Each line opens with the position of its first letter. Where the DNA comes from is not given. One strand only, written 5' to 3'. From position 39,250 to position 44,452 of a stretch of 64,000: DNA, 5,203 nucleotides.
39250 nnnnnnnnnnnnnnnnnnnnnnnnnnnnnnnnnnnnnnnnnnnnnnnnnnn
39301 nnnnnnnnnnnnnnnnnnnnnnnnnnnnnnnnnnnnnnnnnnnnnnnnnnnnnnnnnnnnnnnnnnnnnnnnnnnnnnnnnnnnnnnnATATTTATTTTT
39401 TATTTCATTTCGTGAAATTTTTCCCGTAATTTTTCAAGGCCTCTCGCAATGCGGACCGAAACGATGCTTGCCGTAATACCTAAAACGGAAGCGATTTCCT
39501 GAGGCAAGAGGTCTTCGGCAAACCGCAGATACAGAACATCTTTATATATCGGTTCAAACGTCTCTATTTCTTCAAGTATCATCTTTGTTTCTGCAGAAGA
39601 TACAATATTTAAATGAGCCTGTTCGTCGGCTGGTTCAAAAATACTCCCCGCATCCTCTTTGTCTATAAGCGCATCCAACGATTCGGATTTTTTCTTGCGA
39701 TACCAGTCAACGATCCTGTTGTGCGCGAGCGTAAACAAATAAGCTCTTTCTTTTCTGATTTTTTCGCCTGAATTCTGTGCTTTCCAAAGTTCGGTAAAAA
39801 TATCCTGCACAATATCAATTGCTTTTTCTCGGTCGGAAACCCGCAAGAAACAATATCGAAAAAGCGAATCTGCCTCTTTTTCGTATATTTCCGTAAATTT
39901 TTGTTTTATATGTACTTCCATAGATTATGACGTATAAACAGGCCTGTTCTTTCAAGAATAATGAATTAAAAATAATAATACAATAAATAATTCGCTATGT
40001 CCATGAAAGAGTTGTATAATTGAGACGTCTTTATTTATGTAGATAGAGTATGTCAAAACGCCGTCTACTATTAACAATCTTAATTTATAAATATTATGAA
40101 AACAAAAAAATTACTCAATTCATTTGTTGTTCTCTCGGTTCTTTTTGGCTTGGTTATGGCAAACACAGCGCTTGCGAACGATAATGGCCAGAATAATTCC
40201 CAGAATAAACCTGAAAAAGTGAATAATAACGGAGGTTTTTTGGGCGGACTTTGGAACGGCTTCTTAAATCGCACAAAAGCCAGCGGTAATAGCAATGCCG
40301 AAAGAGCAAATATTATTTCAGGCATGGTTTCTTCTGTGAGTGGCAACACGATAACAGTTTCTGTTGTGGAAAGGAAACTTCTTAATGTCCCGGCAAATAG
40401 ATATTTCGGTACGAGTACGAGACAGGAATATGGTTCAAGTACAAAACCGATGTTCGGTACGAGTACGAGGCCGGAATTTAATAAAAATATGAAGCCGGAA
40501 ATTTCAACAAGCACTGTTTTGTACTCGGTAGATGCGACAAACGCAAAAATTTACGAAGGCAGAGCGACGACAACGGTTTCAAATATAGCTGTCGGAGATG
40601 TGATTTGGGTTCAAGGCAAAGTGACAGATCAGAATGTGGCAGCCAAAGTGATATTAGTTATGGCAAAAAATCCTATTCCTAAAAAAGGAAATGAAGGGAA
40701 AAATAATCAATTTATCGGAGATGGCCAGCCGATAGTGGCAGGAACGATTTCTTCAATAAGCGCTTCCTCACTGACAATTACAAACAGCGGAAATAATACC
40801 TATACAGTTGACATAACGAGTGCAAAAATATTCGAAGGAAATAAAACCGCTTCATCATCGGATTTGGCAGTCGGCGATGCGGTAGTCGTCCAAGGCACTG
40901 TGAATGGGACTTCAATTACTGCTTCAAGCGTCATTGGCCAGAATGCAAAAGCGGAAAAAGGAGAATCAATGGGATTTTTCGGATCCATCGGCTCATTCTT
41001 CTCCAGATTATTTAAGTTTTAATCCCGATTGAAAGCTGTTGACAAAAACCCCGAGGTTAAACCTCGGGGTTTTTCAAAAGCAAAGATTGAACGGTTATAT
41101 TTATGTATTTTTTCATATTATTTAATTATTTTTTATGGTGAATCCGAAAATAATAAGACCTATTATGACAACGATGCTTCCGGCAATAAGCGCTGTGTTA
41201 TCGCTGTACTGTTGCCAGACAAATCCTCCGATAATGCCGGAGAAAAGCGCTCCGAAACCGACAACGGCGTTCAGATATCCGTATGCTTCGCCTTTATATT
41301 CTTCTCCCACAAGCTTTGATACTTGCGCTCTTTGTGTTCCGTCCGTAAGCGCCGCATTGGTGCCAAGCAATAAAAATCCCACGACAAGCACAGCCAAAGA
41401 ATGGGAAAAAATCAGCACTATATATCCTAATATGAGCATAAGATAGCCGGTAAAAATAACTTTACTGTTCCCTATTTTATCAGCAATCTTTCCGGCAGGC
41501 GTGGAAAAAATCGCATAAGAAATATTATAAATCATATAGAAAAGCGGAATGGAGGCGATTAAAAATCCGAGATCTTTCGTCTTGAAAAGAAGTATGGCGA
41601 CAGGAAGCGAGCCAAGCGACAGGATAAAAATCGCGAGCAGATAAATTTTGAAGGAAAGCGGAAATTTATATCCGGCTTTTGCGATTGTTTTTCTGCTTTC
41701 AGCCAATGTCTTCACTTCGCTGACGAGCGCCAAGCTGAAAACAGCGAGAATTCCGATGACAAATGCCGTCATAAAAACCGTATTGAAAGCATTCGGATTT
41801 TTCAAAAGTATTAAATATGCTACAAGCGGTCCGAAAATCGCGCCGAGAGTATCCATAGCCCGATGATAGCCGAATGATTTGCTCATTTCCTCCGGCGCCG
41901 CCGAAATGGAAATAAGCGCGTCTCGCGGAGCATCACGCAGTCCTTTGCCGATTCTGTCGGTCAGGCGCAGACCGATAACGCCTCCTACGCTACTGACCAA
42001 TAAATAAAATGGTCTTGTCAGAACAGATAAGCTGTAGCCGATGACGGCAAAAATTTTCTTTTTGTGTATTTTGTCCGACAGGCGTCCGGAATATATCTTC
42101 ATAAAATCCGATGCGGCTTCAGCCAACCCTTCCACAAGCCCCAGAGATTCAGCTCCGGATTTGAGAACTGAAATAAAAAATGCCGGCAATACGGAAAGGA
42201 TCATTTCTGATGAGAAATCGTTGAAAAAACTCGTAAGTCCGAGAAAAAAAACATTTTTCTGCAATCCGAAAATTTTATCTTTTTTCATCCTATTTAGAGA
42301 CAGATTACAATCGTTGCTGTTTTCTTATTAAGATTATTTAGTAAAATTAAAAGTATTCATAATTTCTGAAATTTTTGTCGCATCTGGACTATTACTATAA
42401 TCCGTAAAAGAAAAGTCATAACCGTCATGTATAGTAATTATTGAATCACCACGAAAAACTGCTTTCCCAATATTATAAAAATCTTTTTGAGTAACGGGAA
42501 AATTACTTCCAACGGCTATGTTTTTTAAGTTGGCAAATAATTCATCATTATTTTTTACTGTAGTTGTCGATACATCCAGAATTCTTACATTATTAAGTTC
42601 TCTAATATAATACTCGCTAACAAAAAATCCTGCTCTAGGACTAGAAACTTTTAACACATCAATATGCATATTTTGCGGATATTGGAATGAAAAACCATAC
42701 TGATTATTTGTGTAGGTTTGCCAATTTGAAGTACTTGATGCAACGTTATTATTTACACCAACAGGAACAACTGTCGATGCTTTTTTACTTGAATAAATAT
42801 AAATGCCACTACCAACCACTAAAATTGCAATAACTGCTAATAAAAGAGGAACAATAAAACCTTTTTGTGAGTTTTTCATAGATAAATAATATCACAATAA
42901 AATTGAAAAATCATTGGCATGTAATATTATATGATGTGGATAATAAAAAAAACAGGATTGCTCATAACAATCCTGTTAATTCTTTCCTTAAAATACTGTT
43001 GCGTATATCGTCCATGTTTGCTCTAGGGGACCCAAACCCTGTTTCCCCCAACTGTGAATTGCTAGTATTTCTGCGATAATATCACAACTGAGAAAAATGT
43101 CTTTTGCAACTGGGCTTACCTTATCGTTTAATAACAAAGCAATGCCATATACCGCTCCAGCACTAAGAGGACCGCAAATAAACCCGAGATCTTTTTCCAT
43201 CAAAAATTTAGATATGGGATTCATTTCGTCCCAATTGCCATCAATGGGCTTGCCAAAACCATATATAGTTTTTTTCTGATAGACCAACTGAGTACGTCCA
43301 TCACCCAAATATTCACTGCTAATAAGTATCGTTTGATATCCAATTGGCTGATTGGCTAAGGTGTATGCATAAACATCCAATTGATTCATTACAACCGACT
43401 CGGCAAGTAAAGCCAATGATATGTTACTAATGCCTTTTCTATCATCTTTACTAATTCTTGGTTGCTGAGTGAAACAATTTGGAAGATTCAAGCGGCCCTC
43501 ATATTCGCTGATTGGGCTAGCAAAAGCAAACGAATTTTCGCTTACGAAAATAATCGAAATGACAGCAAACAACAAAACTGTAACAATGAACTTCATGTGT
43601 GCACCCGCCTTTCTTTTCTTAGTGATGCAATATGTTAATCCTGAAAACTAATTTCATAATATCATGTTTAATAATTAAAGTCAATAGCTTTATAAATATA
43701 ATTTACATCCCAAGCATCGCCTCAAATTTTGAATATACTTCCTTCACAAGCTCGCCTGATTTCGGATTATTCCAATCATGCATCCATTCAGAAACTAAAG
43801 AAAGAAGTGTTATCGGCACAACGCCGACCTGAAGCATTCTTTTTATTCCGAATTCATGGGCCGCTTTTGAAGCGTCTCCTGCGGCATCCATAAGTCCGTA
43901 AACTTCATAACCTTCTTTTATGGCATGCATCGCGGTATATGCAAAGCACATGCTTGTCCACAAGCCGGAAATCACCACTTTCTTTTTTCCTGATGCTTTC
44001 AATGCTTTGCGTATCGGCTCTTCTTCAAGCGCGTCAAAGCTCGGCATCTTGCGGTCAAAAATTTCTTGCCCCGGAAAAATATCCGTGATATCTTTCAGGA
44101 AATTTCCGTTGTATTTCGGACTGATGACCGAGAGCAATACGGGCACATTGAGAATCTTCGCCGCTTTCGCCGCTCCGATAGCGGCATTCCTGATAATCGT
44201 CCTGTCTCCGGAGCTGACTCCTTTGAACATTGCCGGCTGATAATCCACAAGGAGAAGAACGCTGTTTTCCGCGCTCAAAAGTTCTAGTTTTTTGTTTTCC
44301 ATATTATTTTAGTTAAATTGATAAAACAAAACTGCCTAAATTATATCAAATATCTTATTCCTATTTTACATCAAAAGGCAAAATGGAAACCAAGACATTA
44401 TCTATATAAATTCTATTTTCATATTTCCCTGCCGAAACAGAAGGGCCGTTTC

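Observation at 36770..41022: ECF sigma module controlling a beta-lactamase-family hydrolase, a SET-domain protein and a DUF5667/DUF5666-like pair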

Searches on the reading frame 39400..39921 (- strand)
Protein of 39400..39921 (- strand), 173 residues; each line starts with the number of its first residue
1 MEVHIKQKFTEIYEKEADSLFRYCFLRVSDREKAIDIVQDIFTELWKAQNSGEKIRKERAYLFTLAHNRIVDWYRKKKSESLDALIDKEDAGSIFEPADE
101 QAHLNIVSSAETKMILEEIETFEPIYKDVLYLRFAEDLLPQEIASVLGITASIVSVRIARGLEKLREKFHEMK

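Call 3: search_protein_families(library=pfam, proteins=[window:39400-39921:-], max_evalue=0.01)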
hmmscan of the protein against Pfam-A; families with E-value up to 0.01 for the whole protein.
window:39400-39921:- (173 aa): 3 families
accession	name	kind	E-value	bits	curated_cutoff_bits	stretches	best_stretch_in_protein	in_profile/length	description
PF04542.20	Sigma70_r2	-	7.9e-11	42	24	1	13-78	2-69/71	Sigma-70 region 2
PF04545.22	Sigma70_r4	-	3.3e-08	33.4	24.1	1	126-167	9-50/50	Sigma-70, region 4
PF08281.18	Sigma70_r4_2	-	1.1e-07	31.8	25.7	1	114-165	3-54/54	Sigma-70, region 4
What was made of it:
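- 39400..39921 (-): ECF-type sigma factor, 173 aa, with regions 2 and 4 only. Pfam gives Sigma70_r2 and Sigma70_r4 (call 3).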

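Call 4: search_protein_families(library=ncbifam, proteins=[window:39400-39921:-], max_evalue=0.01)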
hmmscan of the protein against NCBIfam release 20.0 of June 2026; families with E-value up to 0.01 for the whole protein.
window:39400-39921:- (173 aa): 95 families (the best 25 are shown)
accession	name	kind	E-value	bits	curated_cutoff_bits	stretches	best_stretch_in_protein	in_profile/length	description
TIGR02985.1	Sig70_bacteroi1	subfamily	8.5e-26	91.1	126.4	1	7-168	1-161/162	RNA polymerase sigma-70 factor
NF058625.1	sigma_PG0214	equivalog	2e-22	79.7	130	1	7-172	4-164/170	GFO_1088 family ECF-type sigma factor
TIGR02952.1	Sig70_famx2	equivalog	2.6e-21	76.3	206.45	1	7-167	11-168/170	ECF subfamily RNA polymerase sigma factor, BldN family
NF007223.0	PRK09641.1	equivalog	3.7e-20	72.6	209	1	6-171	17-186/187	RNA polymerase sigma factor SigW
TIGR02937.1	sigma70-ECF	superfamily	9.5e-20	70.9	42.9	1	9-168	3-164/165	sigma-70 family RNA polymerase sigma factor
NF009166.1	PRK12513.1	equivalog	1.2e-19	70.8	206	1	8-172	23-189/193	RNA polymerase sigma factor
TIGR02950.1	SigM_subfam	subfamily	2.8e-18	66.2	147.95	1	10-167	3-156/159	RNA polymerase sigma factor, SigM family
TIGR02983.1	SigE-fam_strep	subfamily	8.7e-18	64.7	141.55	1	6-172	5-161/162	SigE family RNA polymerase sigma factor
TIGR02948.1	SigW_bacill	equivalog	1.8e-17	64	243.1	1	6-171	17-186/187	RNA polymerase sigma factor SigW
NF007222.0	PRK09640.1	equivalog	2.4e-16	59.8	194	1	4-172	23-185/188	RNA polymerase sigma factor SigX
TIGR02959.1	SigZ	equivalog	3.3e-16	59.6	168.65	1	19-170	7-149/170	RNA polymerase sigma factor SigZ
NF007227.0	PRK09645.1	subfamily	4.8e-16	59.2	202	1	8-172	14-173/177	sigma-70 family RNA polymerase sigma factor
NF009195.0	PRK12543.1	subfamily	8.3e-16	58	197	1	6-171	19-180/192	RNA polymerase sigma factor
NF007215.0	PRK09637.1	equivalog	1e-15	58.2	212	1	9-170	3-155/181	RNA polymerase sigma factor SigZ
NF006930.0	PRK09415.1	subfamily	1.2e-15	57.8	198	1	7-171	16-177/179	RNA polymerase factor sigma C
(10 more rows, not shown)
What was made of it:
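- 39400..39921 (-): NCBIfam TIGR02937 sigma70-ECF scores 70.9 bits against a cut-off of 42.9 (call 4).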

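Call 78: search_protein_families(library=padloc, proteins=[window:39400-39921:-], max_evalue=0.001)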
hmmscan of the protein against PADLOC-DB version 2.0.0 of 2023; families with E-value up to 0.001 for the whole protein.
window:39400-39921:- (173 aa): 0 families

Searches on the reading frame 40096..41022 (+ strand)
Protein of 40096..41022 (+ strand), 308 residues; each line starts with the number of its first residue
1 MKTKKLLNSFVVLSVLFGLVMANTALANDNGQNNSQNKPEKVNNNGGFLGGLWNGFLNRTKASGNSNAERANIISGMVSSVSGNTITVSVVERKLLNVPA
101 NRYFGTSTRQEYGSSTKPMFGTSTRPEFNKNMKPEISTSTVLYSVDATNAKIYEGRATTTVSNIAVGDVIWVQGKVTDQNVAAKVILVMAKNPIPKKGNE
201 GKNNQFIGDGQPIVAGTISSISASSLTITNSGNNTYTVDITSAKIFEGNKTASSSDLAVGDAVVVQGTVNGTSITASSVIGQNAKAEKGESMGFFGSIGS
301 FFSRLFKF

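Call 3: search_protein_families(library=pfam, proteins=[window:40096-41022:+], max_evalue=0.01)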
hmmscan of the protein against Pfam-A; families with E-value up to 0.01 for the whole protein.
window:40096-41022:+ (308 aa): 2 families
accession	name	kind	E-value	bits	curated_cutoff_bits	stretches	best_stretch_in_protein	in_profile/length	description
PF18914.6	DUF5666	-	1e-08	35.8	27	1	216-279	2-59/60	Domain of unknown function (DUF5666)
PF17092.11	PCB_OB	-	0.00078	20.6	27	0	208-270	29-100/111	Penicillin-binding protein OB-like domain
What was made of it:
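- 40096..41022 (+): Secreted DUF5666 repeat protein, 308 aa, transcribed divergently from the sigma gene. Pfam DUF5666 scores 35.8 bits against a cut-off of 27 (call 3).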

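Call 4: search_protein_families(library=ncbifam, proteins=[window:40096-41022:+], max_evalue=0.01)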
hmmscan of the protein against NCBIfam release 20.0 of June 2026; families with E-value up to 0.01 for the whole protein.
window:40096-41022:+ (308 aa): 1 family
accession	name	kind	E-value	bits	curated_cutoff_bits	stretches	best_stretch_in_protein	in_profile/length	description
NF040942.2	hypo_ExtJ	equivalog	0.0061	16.9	52.5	0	71-94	23-46/77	selenite/tellurite reduction operon protein ExtJ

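Call 78: search_protein_families(library=padloc, proteins=[window:40096-41022:+], max_evalue=0.001)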
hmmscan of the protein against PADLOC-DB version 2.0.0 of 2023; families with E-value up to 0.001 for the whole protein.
window:40096-41022:+ (308 aa): 0 families

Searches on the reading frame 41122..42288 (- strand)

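Call 3: search_protein_families(library=pfam, proteins=[window:41122-42288:-], max_evalue=0.01)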
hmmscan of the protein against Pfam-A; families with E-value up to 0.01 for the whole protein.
window:41122-42288:- (388 aa): 1 family
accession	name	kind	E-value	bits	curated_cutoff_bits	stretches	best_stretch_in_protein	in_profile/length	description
PF07690.21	MFS_1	-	6.2e-36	124.5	33.4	2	219-383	6-170/347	Major Facilitator Superfamily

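Call 4: search_protein_families(library=ncbifam, proteins=[window:41122-42288:-], max_evalue=0.01)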
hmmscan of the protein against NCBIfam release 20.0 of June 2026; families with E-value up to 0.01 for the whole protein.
window:41122-42288:- (388 aa): 24 families
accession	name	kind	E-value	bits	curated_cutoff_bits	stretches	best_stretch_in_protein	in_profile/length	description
TIGR00880.1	2_A_01_02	superfamily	5.6e-15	55.7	131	2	252-384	5-137/141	multidrug resistance protein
NF012174.0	tet_MFS_A_B_C_D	equivalog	1.8e-10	40.2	475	1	251-386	46-179/382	Tet(A)/Tet(B)/Tet(C) family tetracycline efflux MFS transporter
NF008650.1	PRK11646.1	equivalog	2.3e-09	36.8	469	1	265-376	66-176/400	multidrug efflux MFS transporter MdtH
NF000089.1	qac_MFS_AB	exception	4.1e-09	35.8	900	1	253-380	62-190/514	QacA/B family quaternary ammonium compound efflux MFS transporter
NF049980.1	SfMCT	equivalog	9.4e-09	34.4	320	1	239-387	31-179/378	L-lactate MFS transporter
NF012207.0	tet_MFS_H_J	exception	9.4e-08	31.5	700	1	251-384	47-182/392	Tet(H)/Tet(J) family tetracycline efflux MFS transporter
NF012190.1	tet_MFS_B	exception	1.9e-07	30.5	850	1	249-381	45-177/400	tetracycline efflux MFS transporter Tet(B)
NF008654.0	PRK11652.1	equivalog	3.8e-07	29.3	479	1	252-363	51-162/397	multidrug efflux MFS transporter EmrD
NF047396.1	MFS_flip_LtaA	equivalog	4.9e-07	29.1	450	2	21-186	218-385/394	lipoteichoic acid biosynthesis MFS flippase LtaA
NF012194.0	tet_MFS_J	exception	8e-07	28.3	870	1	251-381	47-179/398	tetracycline efflux MFS transporter Tet(J)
NF012195.0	tet_MFS_H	exception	9.7e-07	28.2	840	1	249-386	45-184/392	tetracycline efflux MFS transporter Tet(H)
NF011571.1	PRK14995.1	subfamily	2.1e-06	26.8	701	1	253-376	49-174/493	SmvA family efflux MFS transporter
NF012187.0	tet_MFS_E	exception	2.4e-06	26.9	820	1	250-374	46-169/405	tetracycline efflux MFS transporter Tet(E)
TIGR00881.1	2A0104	subfamily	3.1e-06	26.5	407.75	1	235-383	27-170/379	phosphoglycerate transporter protein PgtP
TIGR00710.1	efflux_Bcr_CflA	subfamily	1.3e-05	24.9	200.9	1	264-372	59-167/385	Bcr/CflA family efflux MFS transporter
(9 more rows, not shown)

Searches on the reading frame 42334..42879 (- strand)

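Call 62: search_protein_families(library=pfam, proteins=[window:42334-42879:-], max_evalue=0.001)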
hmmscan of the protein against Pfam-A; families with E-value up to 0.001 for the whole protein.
window:42334-42879:- (181 aa): 1 family
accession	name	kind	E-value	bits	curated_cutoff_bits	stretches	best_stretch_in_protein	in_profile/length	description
PF18933.6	PsbP_2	-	9.6e-05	22.9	27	1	16-74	6-65/184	PsbP-like protein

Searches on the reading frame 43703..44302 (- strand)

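Call 63: search_protein_families(library=pfam, proteins=[window:43703-44302:-], max_evalue=0.001)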
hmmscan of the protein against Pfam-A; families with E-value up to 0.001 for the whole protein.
window:43703-44302:- (199 aa): 1 family
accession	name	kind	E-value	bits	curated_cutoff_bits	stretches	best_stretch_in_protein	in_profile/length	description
PF00857.26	Isochorismatase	-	6.3e-24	85.4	27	1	14-165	1-172/175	Isochorismatase domain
